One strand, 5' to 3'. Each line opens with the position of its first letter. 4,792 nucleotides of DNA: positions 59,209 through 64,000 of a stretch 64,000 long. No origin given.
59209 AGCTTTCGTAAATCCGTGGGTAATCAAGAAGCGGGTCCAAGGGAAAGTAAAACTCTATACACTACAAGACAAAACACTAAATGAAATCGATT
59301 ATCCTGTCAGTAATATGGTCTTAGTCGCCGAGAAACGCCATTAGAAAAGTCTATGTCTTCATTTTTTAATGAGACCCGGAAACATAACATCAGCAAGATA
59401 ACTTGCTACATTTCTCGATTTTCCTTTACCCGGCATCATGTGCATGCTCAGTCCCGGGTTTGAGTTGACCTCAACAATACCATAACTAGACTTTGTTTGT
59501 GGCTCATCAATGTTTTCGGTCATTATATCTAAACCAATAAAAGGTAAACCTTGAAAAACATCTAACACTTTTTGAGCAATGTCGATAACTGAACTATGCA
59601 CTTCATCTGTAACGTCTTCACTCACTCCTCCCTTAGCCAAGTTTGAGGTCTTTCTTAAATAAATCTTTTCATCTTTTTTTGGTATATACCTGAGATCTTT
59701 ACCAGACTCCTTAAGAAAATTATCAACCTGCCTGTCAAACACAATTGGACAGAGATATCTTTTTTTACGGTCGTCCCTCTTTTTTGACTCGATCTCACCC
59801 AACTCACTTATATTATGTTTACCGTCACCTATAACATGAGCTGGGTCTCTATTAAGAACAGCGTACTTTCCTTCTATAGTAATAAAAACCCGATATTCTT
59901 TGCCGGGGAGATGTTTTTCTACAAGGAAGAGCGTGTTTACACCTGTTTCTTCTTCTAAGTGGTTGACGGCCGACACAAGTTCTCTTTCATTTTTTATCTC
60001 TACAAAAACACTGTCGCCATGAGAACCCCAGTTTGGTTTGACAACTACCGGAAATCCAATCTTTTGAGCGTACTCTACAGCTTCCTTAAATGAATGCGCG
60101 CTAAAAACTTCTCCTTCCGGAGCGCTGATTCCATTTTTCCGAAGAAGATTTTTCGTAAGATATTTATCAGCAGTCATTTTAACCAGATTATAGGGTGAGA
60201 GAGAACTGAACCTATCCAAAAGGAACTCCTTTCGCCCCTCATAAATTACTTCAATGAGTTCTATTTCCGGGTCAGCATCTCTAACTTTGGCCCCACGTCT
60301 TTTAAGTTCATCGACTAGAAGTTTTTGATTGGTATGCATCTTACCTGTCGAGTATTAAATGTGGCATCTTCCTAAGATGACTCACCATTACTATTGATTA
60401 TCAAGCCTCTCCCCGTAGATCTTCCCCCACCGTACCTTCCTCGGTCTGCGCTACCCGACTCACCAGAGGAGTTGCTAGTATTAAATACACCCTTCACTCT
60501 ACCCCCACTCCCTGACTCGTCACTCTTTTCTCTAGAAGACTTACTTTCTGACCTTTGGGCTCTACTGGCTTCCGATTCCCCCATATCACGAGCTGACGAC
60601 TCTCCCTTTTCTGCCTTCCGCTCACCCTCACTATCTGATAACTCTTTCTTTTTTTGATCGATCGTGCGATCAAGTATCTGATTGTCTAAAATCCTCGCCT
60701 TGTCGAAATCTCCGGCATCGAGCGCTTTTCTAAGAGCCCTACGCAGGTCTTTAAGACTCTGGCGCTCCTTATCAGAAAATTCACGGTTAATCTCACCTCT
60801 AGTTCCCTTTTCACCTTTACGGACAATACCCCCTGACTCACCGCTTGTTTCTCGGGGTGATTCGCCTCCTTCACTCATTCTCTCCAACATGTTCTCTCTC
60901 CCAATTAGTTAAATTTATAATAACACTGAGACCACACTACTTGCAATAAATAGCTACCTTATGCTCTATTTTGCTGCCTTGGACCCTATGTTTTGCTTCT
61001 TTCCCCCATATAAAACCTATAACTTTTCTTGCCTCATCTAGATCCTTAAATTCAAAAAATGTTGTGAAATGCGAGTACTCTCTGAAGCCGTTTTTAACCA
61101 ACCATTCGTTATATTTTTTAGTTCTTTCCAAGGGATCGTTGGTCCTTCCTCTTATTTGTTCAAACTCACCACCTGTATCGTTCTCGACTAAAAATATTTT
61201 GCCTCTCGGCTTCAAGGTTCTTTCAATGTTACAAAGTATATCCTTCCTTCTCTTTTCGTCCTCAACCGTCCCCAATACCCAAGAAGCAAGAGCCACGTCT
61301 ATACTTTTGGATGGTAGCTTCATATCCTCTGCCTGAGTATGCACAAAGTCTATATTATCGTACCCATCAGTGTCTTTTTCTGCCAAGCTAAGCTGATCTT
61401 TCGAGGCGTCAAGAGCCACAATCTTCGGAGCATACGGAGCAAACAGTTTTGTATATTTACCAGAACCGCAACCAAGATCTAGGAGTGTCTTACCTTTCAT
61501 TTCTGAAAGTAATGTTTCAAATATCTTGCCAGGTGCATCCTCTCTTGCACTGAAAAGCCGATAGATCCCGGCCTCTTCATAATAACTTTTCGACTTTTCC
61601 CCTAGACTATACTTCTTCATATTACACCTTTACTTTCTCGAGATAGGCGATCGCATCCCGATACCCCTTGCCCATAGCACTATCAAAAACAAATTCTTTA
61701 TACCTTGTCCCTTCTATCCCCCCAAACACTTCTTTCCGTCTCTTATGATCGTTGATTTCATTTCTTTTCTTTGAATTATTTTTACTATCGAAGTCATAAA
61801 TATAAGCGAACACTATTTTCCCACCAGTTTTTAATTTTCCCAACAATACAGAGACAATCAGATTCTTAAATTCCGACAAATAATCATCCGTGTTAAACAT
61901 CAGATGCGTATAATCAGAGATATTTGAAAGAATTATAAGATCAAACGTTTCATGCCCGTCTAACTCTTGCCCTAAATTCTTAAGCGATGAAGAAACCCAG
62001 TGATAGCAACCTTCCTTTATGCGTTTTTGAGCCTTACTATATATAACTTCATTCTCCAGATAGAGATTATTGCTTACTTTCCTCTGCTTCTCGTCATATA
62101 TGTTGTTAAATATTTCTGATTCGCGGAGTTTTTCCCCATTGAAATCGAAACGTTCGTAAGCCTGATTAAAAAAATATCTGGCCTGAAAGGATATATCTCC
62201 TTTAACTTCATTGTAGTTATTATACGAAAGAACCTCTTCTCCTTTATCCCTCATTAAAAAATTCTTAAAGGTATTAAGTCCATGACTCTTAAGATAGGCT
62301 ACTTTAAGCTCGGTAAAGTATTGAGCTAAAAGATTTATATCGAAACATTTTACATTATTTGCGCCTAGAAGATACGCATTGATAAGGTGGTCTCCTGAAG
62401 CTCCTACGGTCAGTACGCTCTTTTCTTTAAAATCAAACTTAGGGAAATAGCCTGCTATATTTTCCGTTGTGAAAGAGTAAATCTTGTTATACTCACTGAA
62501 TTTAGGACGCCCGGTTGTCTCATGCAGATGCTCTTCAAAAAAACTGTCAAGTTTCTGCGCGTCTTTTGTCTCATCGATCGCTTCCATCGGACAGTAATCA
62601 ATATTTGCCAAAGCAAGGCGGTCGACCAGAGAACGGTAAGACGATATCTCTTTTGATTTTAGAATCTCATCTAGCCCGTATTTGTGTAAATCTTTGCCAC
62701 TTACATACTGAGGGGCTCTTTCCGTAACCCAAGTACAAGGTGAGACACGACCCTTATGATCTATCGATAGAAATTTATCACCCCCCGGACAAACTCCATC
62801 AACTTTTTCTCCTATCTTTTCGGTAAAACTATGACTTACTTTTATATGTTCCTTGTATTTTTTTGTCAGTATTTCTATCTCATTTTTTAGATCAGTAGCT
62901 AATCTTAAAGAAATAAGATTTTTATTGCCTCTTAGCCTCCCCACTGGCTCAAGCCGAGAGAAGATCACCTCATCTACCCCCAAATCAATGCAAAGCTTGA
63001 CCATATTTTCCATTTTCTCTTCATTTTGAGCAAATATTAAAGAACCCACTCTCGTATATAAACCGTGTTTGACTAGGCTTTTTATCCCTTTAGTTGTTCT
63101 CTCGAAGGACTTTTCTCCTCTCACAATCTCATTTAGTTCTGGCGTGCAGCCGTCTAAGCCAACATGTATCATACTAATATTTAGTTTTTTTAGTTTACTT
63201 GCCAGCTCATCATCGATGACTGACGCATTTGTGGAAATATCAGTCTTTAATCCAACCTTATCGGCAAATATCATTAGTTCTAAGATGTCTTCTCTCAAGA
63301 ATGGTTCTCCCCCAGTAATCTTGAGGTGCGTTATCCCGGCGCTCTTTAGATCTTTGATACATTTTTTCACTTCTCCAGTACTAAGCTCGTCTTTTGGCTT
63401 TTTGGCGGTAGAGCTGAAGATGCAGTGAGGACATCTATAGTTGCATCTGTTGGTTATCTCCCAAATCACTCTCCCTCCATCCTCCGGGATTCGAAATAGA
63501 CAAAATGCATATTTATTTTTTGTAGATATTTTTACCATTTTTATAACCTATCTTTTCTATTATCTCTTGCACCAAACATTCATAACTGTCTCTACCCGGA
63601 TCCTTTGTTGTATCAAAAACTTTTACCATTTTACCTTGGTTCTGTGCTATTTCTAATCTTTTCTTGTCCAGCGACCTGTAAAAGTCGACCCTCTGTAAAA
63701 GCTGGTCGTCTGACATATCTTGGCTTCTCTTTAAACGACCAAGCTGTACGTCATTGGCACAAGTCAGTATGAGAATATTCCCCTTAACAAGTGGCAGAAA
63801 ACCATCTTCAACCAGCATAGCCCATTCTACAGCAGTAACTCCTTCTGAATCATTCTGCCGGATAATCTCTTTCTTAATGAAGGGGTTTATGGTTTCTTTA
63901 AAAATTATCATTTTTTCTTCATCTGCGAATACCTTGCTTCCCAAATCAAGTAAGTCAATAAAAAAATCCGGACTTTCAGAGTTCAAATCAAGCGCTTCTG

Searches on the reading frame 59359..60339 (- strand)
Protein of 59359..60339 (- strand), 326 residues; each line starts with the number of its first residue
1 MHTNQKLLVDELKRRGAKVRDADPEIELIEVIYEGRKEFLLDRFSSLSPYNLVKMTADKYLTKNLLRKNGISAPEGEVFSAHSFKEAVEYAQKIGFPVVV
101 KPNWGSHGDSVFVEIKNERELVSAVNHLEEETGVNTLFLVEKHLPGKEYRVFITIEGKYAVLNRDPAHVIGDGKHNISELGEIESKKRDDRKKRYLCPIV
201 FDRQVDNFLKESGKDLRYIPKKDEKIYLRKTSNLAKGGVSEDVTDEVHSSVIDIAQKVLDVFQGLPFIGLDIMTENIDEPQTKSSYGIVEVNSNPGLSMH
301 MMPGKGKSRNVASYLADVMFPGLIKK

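Call 3: search_protein_families(library=pfam, proteins=[window:59359-60339:-], max_evalue=0.01)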
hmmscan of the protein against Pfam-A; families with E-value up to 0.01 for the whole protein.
window:59359-60339:- (326 aa): 10 families
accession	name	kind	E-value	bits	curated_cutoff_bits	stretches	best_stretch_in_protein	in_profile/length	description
PF08443.16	RimK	-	1.4e-11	44.8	21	2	56-132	1-76/188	RimK-like ATP-grasp domain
PF07478.18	Dala_Dala_lig_C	-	4.4e-08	33.3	24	1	66-211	2-140/204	D-ala D-ala ligase C-terminus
PF01071.24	GARS_A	-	9.8e-08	32.5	27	1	57-160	1-105/194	Phosphoribosylglycinamide synthetase, ATP-grasp (A) domain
PF02955.21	GSH-S_ATP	-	1.5e-07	31.5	23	1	231-293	110-172/175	Prokaryotic glutathione synthetase, ATP-grasp domain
PF14397.11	ATPgrasp_ST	-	2.5e-07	30.6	31.4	1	48-120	11-85/278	Sugar-transfer associated ATP-grasp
PF02655.19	ATP-grasp_3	-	3.1e-07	31.1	23.2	1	57-161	2-86/160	ATP-grasp domain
PF02786.22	CPSase_L_D2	-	2.4e-06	27.6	19.8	1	58-146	1-91/211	Carbamoyl-phosphate synthase L chain, ATP binding domain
PF13549.11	ATP-grasp_5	-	0.00022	21.1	27.6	1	60-130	13-86/221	ATP-grasp domain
PF13535.11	ATP-grasp_4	-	0.00028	21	27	1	94-163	1-82/160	ATP-grasp domain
PF02222.28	ATP-grasp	-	0.00094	19.3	27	0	67-145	4-77/179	ATP-grasp domain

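Call 4: search_protein_families(library=ncbifam, proteins=[window:59359-60339:-], max_evalue=0.01)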
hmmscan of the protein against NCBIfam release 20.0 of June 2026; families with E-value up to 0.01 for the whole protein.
window:59359-60339:- (326 aa): 45 families (the best 25 are shown)
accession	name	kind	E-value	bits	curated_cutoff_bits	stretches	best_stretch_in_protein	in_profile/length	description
NF010623.0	PRK14016.1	subfamily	7.2e-72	242.8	877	1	54-321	210-473/871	cyanophycin synthetase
TIGR02068.2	cya_phycin_syn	equivalog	7.8e-72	242.5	850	1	53-321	208-472/862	cyanophycin synthetase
NF002688.0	PRK02471.1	equivalog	2.5e-50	171.7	425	1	5-322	436-754/756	bifunctional glutamate--cysteine ligase GshA/glutathione synthetase GshB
TIGR03103.1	trio_acet_GNAT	equivalog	2.5e-42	145.1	569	1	5-301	244-528/547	N-acetylglutaminylglutamine synthetase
TIGR01435.1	glu_cys_lig_rel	equivalog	3.5e-37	128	656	1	49-318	460-717/719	bifunctional glutamate--cysteine ligase/glutathione synthetase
TIGR00768.1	rimK_fam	subfamily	1.6e-17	63.8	143.4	2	52-152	81-181/276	RimK family alpha-L-glutamate ligase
TIGR02144.1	LysX_arch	equivalog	1.3e-15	57.2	275.6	1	51-158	80-187/281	lysine biosynthesis protein LysX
NF040720.1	MptN_Meth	equivalog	5e-14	52.1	350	1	51-184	94-223/291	tetrahydromethanopterin:alpha-L-glutamate ligase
NF002378.0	PRK01372.1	subfamily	6.9e-14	51.2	243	1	55-162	97-197/305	D-alanine--D-alanine ligase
TIGR01205.1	D_ala_D_alaTIGR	subfamily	5.8e-10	38.6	245.65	1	56-155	104-202/318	D-alanine--D-alanine ligase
NF009404.0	PRK12767.1-3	equivalog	1.6e-08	33.9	316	1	49-128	102-178/344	carbamoyl phosphate synthase-like protein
TIGR04443.1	F420_CofF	equivalog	2.2e-08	33.5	300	1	47-123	81-156/283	coenzyme gamma-F420-2:alpha-L-glutamate ligase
TIGR00877.1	purD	equivalog_domain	5.8e-08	31.9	288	1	54-160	100-207/425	phosphoribosylamine--glycine ligase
NF009402.0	PRK12767.1-1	equivalog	5.9e-08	31.9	218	1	46-129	103-181/329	carbamoyl phosphate synthase-like protein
NF002527.0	PRK01966.1-3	equivalog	2.6e-07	30.2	310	1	54-160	114-218/332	D-alanine--D-alanine ligase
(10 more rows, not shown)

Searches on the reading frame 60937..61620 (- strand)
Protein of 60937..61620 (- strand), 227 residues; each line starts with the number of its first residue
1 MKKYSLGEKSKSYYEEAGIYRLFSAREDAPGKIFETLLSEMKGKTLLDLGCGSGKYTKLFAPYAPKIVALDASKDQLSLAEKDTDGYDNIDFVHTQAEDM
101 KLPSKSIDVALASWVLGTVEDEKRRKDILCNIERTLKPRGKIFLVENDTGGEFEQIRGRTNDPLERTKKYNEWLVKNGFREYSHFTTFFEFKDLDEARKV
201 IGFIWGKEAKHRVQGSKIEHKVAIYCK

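Call 3: search_protein_families(library=pfam, proteins=[window:60937-61620:-], max_evalue=0.01)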
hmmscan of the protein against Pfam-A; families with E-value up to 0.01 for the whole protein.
window:60937-61620:- (227 aa): 17 families
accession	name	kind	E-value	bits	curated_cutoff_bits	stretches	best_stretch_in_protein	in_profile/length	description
PF08241.18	Methyltransf_11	-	8.6e-19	68.4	21.2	1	47-143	1-94/95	Methyltransferase domain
PF13649.12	Methyltransf_25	-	1.4e-15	58.1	27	1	47-140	2-97/97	Methyltransferase domain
PF13847.12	Methyltransf_31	-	1.5e-14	54.3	27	1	42-154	3-119/145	Methyltransferase domain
PF08242.18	Methyltransf_12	-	1.2e-11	45.6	30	1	47-142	1-98/98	Methyltransferase domain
PF13489.12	Methyltransf_23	-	2.1e-11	44.3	27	1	40-165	20-124/164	Methyltransferase domain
PF01209.24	Ubie_methyltran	-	8.4e-10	38.8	20.1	1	37-147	42-154/233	ubiE/COQ5 methyltransferase family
PF05175.20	MTS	-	3.8e-05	23.8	23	1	28-151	17-145/170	Methyltransferase small domain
PF05401.17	NodS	-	0.00012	22.4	24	1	39-142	40-142/201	Nodulation protein S (NodS)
PF02353.26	CMAS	-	0.0003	20.7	27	1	40-99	60-120/273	Mycolic acid cyclopropane synthetase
PF00891.24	Methyltransf_2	-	0.00081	19.2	22.3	1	44-147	64-167/210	O-methyltransferase domain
PF09445.16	Methyltransf_15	-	0.00087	19.3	22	1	44-118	2-83/165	RNA cap guanine-N2 methyltransferase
PF05958.17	tRNA_U5-meth_tr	-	0.0012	18.4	23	1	42-101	201-262/357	tRNA (Uracil-5-)-methyltransferase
PF24675.1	NpmA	-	0.0015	18.3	60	1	36-100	18-89/214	16S rRNA (adenine(1408)-N(1))-methyltransferase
PF01728.25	FtsJ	-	0.0029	18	24.1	1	40-110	20-95/181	FtsJ-like methyltransferase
PF03848.20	TehB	-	0.0036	17.2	20.4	1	43-145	31-133/193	Tellurite resistance protein TehB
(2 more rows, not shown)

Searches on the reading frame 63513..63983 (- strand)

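Call 75: search_protein_families(library=pfam, proteins=[window:63513-63983:-], max_evalue=0.01)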
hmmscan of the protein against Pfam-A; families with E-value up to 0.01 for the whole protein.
window:63513-63983:- (156 aa): 1 family
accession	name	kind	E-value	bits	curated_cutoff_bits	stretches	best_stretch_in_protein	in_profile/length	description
PF01121.26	CoaE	-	9.8e-06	25.8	27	1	14-108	68-164/180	Dephospho-CoA kinase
